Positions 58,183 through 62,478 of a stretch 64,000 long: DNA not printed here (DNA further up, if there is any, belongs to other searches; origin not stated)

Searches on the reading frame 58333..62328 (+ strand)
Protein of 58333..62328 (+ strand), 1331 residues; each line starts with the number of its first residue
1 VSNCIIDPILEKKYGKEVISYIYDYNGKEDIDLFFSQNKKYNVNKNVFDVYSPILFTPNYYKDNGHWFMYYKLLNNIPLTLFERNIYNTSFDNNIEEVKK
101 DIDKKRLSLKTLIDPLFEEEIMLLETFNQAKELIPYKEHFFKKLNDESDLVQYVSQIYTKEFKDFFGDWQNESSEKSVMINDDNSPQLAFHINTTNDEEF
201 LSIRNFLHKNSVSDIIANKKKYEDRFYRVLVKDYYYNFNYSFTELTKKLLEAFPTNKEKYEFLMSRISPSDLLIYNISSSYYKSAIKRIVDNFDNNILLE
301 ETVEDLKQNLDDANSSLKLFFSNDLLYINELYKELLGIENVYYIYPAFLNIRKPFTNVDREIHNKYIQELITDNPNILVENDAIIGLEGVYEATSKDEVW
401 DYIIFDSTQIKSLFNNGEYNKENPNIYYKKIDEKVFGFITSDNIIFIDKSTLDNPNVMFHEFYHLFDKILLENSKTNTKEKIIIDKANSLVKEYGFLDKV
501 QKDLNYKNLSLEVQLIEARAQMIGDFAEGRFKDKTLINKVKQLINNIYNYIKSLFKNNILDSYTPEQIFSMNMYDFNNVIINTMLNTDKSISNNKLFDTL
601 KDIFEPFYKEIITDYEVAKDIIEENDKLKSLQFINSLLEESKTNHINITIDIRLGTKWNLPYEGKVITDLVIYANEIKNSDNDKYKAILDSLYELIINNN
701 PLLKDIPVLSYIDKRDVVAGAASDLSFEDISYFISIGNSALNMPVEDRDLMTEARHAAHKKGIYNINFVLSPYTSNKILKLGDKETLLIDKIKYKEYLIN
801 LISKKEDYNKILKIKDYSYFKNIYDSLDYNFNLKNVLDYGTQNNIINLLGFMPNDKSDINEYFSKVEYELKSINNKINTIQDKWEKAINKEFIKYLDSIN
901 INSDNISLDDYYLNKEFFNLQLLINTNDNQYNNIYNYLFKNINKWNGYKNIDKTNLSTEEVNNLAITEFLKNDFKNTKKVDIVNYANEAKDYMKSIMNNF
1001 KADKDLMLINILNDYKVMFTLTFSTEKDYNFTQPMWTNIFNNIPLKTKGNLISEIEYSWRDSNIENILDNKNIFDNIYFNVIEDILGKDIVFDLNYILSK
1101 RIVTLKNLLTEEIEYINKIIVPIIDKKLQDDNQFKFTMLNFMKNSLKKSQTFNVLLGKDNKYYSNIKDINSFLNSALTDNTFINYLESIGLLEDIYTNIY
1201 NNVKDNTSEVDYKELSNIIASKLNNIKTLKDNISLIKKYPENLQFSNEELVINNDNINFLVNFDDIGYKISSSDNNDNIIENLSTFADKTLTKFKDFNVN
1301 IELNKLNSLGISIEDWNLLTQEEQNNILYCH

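Call 11: search_protein_families(library=phrogs, proteins=[window:58333-62328:+], max_evalue=0.001)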
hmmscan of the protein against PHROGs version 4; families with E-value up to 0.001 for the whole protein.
window:58333-62328:+ (1331 aa): 0 families

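Call 46: find_encoding_contigs(protein=window:58333-62328:+, flank=10000, max_places=3)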
Protein window:58333-62328:+ (1331 aa): 6 contigs read that carry it; 3 places shown.
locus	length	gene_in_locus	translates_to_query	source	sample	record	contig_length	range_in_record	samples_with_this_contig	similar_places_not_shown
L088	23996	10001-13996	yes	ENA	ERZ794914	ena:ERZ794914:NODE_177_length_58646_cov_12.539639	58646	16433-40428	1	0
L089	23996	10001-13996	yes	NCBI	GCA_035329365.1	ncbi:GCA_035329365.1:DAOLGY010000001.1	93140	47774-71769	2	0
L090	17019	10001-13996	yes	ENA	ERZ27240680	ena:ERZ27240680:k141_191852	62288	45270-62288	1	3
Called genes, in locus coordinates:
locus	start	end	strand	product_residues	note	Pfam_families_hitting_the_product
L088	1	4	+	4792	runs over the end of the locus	-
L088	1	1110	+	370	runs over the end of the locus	-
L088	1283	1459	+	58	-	-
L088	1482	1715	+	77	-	-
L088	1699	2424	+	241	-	-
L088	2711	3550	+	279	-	PF01541:GIY-YIG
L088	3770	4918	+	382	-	PF01612:DNA_pol_A_exo1, PF00476:DNA_pol_A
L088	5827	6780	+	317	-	-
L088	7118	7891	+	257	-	PF03161:LAGLIDADG_2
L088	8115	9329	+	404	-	PF13401:AAA_22 (faint), PF00004:AAA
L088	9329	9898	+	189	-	-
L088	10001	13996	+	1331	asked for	-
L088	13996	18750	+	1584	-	-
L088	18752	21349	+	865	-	PF18762:Kinase-PolyVal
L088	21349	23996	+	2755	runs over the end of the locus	-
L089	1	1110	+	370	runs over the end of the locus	-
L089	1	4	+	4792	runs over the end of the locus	-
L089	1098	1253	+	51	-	-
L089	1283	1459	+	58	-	-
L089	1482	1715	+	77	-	-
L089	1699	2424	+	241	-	-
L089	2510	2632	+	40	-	-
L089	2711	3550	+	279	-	PF01541:GIY-YIG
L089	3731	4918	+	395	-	PF01612:DNA_pol_A_exo1, PF00476:DNA_pol_A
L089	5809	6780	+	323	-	-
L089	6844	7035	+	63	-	-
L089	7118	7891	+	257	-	PF03161:LAGLIDADG_2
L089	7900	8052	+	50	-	-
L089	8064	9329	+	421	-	PF00004:AAA, PF13401:AAA_22 (faint)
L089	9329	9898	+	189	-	-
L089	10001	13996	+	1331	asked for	-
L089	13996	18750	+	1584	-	-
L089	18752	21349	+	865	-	PF18762:Kinase-PolyVal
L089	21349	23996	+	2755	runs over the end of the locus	-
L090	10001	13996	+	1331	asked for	-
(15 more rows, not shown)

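Call 49: find_encoding_contigs(protein=L089:18752-21349:+, flank=10000, max_places=2)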
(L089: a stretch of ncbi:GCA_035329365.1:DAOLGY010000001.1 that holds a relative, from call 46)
Protein L089:18752-21349:+ (865 aa): 4 contigs read that carry it; 2 places shown.
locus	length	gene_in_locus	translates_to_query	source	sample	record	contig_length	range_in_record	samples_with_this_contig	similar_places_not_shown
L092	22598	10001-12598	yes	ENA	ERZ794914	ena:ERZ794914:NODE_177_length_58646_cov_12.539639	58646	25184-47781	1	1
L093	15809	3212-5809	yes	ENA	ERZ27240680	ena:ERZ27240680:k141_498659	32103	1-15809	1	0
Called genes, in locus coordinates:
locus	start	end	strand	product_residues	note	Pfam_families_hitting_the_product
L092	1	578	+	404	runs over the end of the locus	PF13401:AAA_22 (faint), PF00004:AAA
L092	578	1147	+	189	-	-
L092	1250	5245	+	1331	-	-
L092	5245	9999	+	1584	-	-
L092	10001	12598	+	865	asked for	PF18762:Kinase-PolyVal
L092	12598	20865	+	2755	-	-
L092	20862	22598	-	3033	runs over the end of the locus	-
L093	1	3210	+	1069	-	?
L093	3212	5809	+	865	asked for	PF18762:Kinase-PolyVal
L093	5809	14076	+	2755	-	-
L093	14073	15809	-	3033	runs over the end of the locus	-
